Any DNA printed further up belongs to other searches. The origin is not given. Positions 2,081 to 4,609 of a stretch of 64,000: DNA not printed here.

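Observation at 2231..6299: Three-gene operon of two paralogous dynamin-like GTPases plus an unknown protein in an accessory context: candidate Eleos/LeoABC-like or IniA/IniC-like system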

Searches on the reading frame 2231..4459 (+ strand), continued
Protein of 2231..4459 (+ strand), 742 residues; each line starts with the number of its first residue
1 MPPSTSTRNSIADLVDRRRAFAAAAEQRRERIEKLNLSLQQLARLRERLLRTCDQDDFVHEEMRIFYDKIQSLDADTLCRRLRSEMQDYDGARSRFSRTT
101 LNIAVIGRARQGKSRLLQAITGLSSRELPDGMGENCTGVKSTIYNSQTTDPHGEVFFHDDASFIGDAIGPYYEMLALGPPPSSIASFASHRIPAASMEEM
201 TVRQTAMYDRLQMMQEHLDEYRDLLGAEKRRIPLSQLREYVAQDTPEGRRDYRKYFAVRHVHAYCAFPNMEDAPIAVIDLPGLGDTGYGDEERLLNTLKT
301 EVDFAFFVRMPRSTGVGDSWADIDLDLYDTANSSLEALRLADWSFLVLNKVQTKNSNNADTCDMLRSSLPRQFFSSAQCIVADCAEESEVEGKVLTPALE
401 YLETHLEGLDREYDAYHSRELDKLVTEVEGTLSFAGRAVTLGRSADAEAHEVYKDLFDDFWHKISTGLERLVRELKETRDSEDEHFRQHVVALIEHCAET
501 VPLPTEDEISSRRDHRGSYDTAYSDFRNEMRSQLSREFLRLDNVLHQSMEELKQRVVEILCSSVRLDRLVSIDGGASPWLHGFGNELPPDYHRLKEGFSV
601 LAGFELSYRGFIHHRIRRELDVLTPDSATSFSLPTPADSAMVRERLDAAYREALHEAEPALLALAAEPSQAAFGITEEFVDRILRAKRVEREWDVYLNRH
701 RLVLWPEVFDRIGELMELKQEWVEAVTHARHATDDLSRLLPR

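Call 29: search_solved_structures(query=A1, max_evalue=1, show_alignments=2)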
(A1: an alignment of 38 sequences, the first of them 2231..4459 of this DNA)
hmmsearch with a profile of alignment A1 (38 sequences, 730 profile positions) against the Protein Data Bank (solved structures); distinct sequences matched with E-value up to 1: 27.
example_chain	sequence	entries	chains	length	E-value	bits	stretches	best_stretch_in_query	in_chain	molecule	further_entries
7c3k_A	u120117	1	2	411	0.0064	18.3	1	60-117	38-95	Immunity-related GTPase family member b10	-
8jqy_A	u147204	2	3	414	0.0065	18.3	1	60-117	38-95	Immunity-related GTPase family member b10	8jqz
3geh_A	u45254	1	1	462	0.015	17.1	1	4-109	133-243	tRNA modification GTPase mnmE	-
8fjg_A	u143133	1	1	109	0.11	14.1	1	515-594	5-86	H12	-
3kxl_A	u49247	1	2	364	0.21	13.3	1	70-115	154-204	GTP-binding protein (HflX)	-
2qtf_A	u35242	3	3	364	0.21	13.3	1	70-115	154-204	GTP-binding protein | GTP-binding protein (HflX)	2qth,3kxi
3kxk_A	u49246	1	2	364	0.21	13.3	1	70-115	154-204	GTP-binding protein (HflX)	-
7fcr_A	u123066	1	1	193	0.21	13.3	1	430-548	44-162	Apolipoprotein E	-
7ves_A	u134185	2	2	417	0.49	12.1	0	69-117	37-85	T-cell-specific guanine nucleotide triphosphate-binding protein 2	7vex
8h4m_A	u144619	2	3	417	0.58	11.8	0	69-117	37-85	T-cell-specific guanine nucleotide triphosphate-binding protein 2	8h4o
4rcy_A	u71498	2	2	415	0.58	11.8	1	90-115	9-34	Translation initiation factor 2 subunit gamma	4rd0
6r8s_A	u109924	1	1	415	0.64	11.7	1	90-115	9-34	Translation initiation factor 2 subunit gamma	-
6r8t_A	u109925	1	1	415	0.65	11.7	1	90-115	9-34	Translation initiation factor 2 subunit gamma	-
4qfm_A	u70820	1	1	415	0.65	11.7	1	90-115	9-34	Translation initiation factor 2 subunit gamma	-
4rd1_A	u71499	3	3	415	0.65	11.7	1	90-115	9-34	Translation initiation factor 2 subunit gamma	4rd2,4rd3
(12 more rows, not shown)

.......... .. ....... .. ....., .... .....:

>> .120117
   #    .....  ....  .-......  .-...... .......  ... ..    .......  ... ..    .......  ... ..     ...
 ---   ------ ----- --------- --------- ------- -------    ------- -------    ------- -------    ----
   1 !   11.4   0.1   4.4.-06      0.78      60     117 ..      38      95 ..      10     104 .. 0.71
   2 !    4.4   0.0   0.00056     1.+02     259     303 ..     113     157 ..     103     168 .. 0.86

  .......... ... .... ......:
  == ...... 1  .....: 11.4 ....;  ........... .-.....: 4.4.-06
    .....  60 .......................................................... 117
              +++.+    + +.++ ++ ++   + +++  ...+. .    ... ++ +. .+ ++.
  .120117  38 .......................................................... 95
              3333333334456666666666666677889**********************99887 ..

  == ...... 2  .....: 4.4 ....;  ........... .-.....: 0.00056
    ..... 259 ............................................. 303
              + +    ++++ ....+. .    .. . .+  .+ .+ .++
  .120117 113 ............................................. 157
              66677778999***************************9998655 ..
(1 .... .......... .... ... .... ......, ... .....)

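Call 36: search_protein_families(library=padloc, proteins=[L001:3666-4325:+, L001:4322-6376:+, L001:6363-6605:+, L001:6653-7819:+, L001:2845-3294:+, L001:1227-2072:+], max_evalue=0.01)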
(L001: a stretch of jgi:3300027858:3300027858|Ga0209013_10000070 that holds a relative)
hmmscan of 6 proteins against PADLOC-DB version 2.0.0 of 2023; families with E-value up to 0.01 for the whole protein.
L001:3666-4325:+ (219 aa): 1 family
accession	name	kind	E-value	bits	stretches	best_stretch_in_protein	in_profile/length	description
PDLC03872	LmuC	-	1.3e-67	225.5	1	7-216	8-217/220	-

L001:4322-6376:+ (684 aa): 9 families
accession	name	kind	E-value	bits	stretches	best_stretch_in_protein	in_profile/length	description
PDLC03864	LmuB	-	3.5e-140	466.6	1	3-684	4-657/657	-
PDLC03862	LmuB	-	4.9e-22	76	2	294-626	269-564/643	-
PDLC03859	LmuB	-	3.2e-21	74.2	1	73-660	19-583/611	-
PDLC04135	mad3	-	8.8e-08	30.1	1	87-666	31-327/374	mads_3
PDLC03863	LmuB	-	1.9e-07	28.2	1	349-662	311-580/610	-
PDLC03860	LmuB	-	0.00035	17.2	1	71-135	20-82/565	-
PDLC04663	PDC-M46B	-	0.0015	15.6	0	72-102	16-46/483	-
PDLC00269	PtuA1|PtuA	-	0.0028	15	1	77-209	32-153/446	AAA ATPase domain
PDLC00258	LmuB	-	0.0036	14.7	0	60-106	13-55/376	AAA ATPase domain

L001:6363-6605:+ (80 aa): 0 families

L001:6653-7819:+ (388 aa): 18 families
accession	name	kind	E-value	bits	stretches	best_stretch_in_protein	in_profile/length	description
PDLC03949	RmrA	-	7e-18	62.6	2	191-315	163-278/363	-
PDLC04776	PDC-M69B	-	3.8e-13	47.7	1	191-322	55-194/272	-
PDLC04141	capP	-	9.7e-12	42.9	1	190-305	40-156/242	capP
PDLC03948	RmrA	-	2.9e-11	40.9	1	160-314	157-301/397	-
PDLC03946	RmrA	-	3.3e-11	40.5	1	196-313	169-278/357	-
PDLC03944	RmrA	-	6.8e-11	39.8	1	205-318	187-299/384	-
PDLC03953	RmrA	-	1.2e-08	32.6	1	36-315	36-296/373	-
PDLC03955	RmrA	-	4.8e-08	30.6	1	195-310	191-298/371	-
PDLC03952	RmrA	-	1.4e-07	28.7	1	37-314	54-314/395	-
PDLC03947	RmrA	-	1.4e-07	28.7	1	196-318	186-304/383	-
PDLC03945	RmrA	-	2.3e-07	28.3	1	208-316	198-307/394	-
PDLC03951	RmrA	-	4.2e-07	27.3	1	19-320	20-303/400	-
PDLC03982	PD-Lambda-2_B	-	6.3e-06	23.7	1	219-300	292-374/402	-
PDLC03943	RmrA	-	1.9e-05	21.9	1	204-312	178-282/370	-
PDLC03950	RmrA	-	6.8e-05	20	1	189-266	168-244/369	-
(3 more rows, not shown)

L001:2845-3294:+ (149 aa): 0 families

L001:1227-2072:+ (281 aa): 0 families

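Call 41: predict_structure(alignment_id=A1)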
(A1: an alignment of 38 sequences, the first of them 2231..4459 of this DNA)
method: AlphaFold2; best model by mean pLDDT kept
length: 742 residues; sequences in the alignment: 38
mean_pLDDT: 87.9   pTM: 0.66
mean pLDDT of the five models: 87.9, 87.6, 85.7, 85.3, 84.9
residues with pLDDT >= 90: 443; 70-90: 258; 50-70: 38; < 50: 3
segments of 3 or more residues with pLDDT < 50: 1-3
pLDDT, mean of each block of 10 residues (from residue 1): 64 91 94 96 92 68 80 91 93 92 89 92 90 77 88 95 90 90 93 81 84 91 93 92 79 86 91 91 63 83 92 72 78 80 93 84 89 86 93 93 92 92 95 87 73 92 95 95 92 91 90 92 92 90 90 94 85 83 91 92 83 81 78 86 92 92 91 96 93 93 89 85 93 93 66
secondary structure, 60 per line:
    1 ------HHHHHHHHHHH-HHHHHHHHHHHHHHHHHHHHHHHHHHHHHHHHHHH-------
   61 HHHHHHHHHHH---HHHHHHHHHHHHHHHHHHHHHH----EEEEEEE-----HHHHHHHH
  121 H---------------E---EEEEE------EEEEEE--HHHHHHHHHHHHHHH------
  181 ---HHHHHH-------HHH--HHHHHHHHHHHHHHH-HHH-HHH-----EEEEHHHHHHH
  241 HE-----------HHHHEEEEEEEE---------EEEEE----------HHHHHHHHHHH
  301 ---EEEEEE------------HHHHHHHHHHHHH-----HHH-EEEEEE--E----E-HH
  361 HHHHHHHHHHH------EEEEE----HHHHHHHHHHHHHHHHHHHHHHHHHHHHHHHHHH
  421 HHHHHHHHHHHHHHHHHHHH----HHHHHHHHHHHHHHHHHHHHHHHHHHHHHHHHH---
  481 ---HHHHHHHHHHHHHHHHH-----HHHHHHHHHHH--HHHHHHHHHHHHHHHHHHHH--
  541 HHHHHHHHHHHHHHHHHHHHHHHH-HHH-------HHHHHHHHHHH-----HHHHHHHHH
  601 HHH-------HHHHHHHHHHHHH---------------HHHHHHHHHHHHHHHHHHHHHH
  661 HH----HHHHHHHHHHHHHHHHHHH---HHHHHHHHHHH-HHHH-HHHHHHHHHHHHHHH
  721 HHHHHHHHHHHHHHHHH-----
elements in order (helices of 4 or more, strands of 3 or more residues): H7-17 H19-53 H61-71 H75-96 E101-107 H113-121 E141-145 E152-157 H160-174 H184-189 H202-216 E230-233 H234-241 H254-257 E258-265 E275-279 H290-300 E304-309 H322-334 E344-349 H359-371 E378-382 H387-440 H445-477 H484-500 H506-516 H519-538 H541-564 H576-586 H592-603 H611-623 H639-662 H667-685 H689-699 H701-704 H706-737

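Call 43: search_protein_families(library=pfam, alignment_id=A4, max_evalue=0.00001)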
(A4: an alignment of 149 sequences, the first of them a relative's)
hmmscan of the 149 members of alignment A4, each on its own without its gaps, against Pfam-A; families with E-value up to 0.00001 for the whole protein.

A. member 1, L007:3062-3952:+ (296 aa): 0 families

B. families by the number of members that match (of 149 scanned): 208 families (the first 25 are shown)
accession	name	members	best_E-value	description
PF05685.18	Uma2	8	3.6e-40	Putative restriction endonuclease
PF13847.12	Methyltransf_31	7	1.6e-23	Methyltransferase domain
PF13649.12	Methyltransf_25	7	1.1e-22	Methyltransferase domain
PF08241.18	Methyltransf_11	7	4.4e-19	Methyltransferase domain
PF12146.15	Hydrolase_4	7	3e-15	Serine aminopeptidase, S33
PF08242.18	Methyltransf_12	7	4.6e-13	Methyltransferase domain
PF04551.19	GcpE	6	5.7e-129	GcpE protein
PF03572.23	Peptidase_S41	6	3.3e-61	Peptidase family S41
PF01209.24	Ubie_methyltran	6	5.7e-22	ubiE/COQ5 methyltransferase family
PF01135.25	PCMT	6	4.8e-14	Protein-L-isoaspartate(D-aspartate) O-methyltransferase (PCMT)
PF17820.7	PDZ_6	6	6.3e-12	PDZ domain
PF13489.12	Methyltransf_23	6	1.4e-10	Methyltransferase domain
PF00595.29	PDZ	6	3.8e-10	PDZ domain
PF01170.24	UPF0020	6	1.5e-09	RMKL-like, methyltransferase domain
PF13180.12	PDZ_2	6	3.2e-08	PDZ domain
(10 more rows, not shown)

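Call 44: search_protein_families(library=padloc, alignment_id=A4, max_evalue=1e-10)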
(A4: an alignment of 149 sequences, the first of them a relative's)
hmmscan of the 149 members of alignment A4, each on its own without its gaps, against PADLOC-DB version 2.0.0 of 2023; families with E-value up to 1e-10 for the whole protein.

A. member 1, L007:3062-3952:+ (296 aa): 0 families

B. families by the number of members that match (of 149 scanned): 86 families (the first 25 are shown)
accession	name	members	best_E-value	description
PDLC04134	mad2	8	4.3e-28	mads_2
PDLC04833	PDC-S03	4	1.5e-68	-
PDLC04832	PDC-S03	4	1.6e-31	-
PDLC04834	PDC-S03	4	4.3e-23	-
PDLC04835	PDC-S03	3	4.8e-32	-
PDLC04062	PD-T4-6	2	4.7e-70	-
PDLC04042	PD-T4-6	2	3.5e-50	-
PDLC04138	mad6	2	4.9e-50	mads_6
PDLC04053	PD-T4-6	2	2.8e-48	-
PDLC04044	PD-T4-6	2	4.4e-48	-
PDLC04047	PD-T4-6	2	1.9e-43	-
PDLC04054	PD-T4-6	2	2.3e-43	-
PDLC04043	PD-T4-6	2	1.5e-40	-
PDLC04051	PD-T4-6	2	1.7e-40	-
PDLC04060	PD-T4-6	2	5.3e-40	-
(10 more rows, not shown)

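Call 67: find_related_loci(query=A1, collection=viral_contigs, flank=8000)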
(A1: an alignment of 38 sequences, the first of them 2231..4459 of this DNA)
Query A1 (742 aa) in viral_contigs; peptide patterns used: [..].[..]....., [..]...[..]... (x = any residue, [..] = any of these).
55 stretches matched a pattern, but none encodes a relative of the query by tblastn (E <= 1e-3).

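Call 85: search_protein_families(library=phrogs, proteins=[window:2231-4459:+, L007:11170-12144:+, L027:11313-12098:+], max_evalue=0.01)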
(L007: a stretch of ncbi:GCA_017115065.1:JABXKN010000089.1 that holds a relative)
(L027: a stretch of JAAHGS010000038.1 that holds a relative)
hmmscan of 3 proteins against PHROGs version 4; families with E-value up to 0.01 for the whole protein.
window:2231-4459:+ (742 aa): 0 families

L007:11170-12144:+ (324 aa): 0 families

L027:11313-12098:+ (261 aa): 0 families

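Call 86: search_protein_families(library=pfam, proteins=[L017:12530-17563:+, L060:12439-17091:+, L020:3339-7124:+, L031:8738-12379:-, L086:2397-6476:+, L086:14266-17535:+, L076:12451-15642:-], max_evalue=0.000001)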
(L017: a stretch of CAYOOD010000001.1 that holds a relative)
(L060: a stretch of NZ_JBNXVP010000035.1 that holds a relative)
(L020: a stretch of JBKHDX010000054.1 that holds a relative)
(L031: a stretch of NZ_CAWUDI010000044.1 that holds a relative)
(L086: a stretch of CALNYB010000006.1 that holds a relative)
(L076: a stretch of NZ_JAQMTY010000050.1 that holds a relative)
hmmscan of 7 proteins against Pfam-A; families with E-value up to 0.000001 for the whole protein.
L017:12530-17563:+ (1677 aa): 5 families
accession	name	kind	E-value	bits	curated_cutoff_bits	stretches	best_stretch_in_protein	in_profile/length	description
PF13087.12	AAA_12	-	4.6e-47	160.5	27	1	1439-1642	1-194/195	AAA domain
PF13086.12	AAA_11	-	1.8e-42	146.3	27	2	1223-1417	109-254/257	AAA domain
PF13604.12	AAA_30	-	1.7e-12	47.9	27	1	599-655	2-59/191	AAA domain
PF13245.12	AAA_19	-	9.8e-11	42.4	25.1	0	604-657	2-56/134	AAA domain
PF13191.12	AAA_16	-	5.9e-07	30.6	32.6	1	607-723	16-126/167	AAA ATPase domain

L060:12439-17091:+ (1550 aa): 4 families
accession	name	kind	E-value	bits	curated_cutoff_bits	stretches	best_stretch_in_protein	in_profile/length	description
PF12770.12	CHAT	-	4.3e-44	151.5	24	1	1229-1549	4-288/289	CHAT domain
PF13424.12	TPR_12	-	1.5e-15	57.6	30.1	0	947-1006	15-76/77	Tetratricopeptide repeat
PF13374.12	TPR_10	-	1.7e-07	31.5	27.5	0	883-916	2-36/42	Tetratricopeptide repeat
PF04212.24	MIT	-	7.8e-07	29.5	30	0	943-969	12-38/66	MIT (microtubule interacting and transport) domain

L020:3339-7124:+ (1261 aa): 3 families
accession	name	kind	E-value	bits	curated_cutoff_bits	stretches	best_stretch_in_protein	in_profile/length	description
PF05050.19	Methyltransf_21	-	1.1e-23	84.7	22.7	1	263-437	1-172/173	Methyltransferase FkbM domain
PF13692.12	Glyco_trans_1_4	-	4.4e-19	69.6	27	1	965-1098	2-141/142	Glycosyl transferases group 1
PF00534.26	Glycos_transf_1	-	2.1e-17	63.6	26.4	1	957-1104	6-164/172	Glycosyl transferases group 1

L031:8738-12379:- (1213 aa): 15 families
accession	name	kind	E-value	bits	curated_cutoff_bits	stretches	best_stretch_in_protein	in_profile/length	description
PF13424.12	TPR_12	-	1.5e-102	336.3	30.1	9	102-176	2-76/77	Tetratricopeptide repeat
PF13374.12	TPR_10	-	7.6e-99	321.7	27.5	5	234-274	2-42/42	Tetratricopeptide repeat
PF24885.1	TPR_NPHP3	-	1.4e-57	195.3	100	6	271-349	136-214/239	Nephrocystin-3 TPR domain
PF00515.34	TPR_1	-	2e-50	167.1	27.8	1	489-519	2-32/34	Tetratricopeptide repeat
PF12770.12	CHAT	-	2.5e-48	165.4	24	1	814-1212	3-288/289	CHAT domain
PF07719.23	TPR_2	-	5.3e-41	135.8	27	0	489-517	2-30/34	Tetratricopeptide repeat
PF13181.12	TPR_8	-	4.5e-38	126.6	25.7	0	363-390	4-31/34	Tetratricopeptide repeat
PF13176.12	TPR_7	-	2.3e-31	105.6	27.9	0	363-390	2-31/36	Tetratricopeptide repeat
PF13431.12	TPR_17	-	5.7e-20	70.3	24.4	0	271-296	8-33/34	Tetratricopeptide repeat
PF17874.7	TPR_MalT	-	1.5e-19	71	45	1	283-445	8-161/336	MalT-like TPR region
PF13432.12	TPR_16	-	2.8e-18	66.4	32.7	0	240-296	3-51/65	Tetratricopeptide repeat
PF13428.12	TPR_14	-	1.7e-17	62.6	23.5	0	364-389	5-30/44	Tetratricopeptide repeat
PF14559.12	TPR_19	-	1.4e-12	48.1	25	0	114-175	2-55/68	Tetratricopeptide repeat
PF08631.16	SPO22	-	2.9e-12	47.1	27.5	0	369-433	1-64/274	Meiosis protein SPO22/ZIP4 like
PF23914.1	TPR_CcmH_CycH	-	7.1e-07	29.6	42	0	340-389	102-150/158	Cytochrome c-type biogenesis protein H TPR domain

L086:2397-6476:+ (1359 aa): 3 families
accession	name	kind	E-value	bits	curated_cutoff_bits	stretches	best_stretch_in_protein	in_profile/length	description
PF07669.17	Eco57I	-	1.5e-21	77.7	25.3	1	628-864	1-94/171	Eco57I restriction-modification methylase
PF20473.4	MmeI_Mtase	-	1.1e-07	31.8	27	1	568-652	11-87/259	MmeI, DNA-methyltransferase domain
PF02384.22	N6_Mtase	-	2.4e-07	30.8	20.4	0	580-654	49-104/311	N-6 DNA Methylase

L086:14266-17535:+ (1089 aa): 2 families
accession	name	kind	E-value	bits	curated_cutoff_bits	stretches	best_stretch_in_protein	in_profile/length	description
PF00271.37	Helicase_C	-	3.2e-14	53.6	23.5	1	341-411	40-110/110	Helicase conserved C-terminal domain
PF09369.15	MZB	-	8.8e-08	33.2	24.2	1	864-945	1-80/80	MrfA Zn-binding domain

L076:12451-15642:- (1063 aa): 4 families
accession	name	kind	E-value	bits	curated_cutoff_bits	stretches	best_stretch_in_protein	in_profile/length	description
PF00176.29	SNF2-rel_dom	-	3.2e-78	263.2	24.9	1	586-866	1-289/290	SNF2-related domain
PF12419.13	DUF3670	-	8e-34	116.7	27.6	1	401-536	2-135/136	SNF2 Helicase protein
PF00271.37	Helicase_C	-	1.6e-20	73.8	23.5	1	890-996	6-110/110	Helicase conserved C-terminal domain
PF04851.21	ResIII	-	9.9e-10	39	22.5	1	582-741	3-163/164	Type III restriction enzyme, res subunit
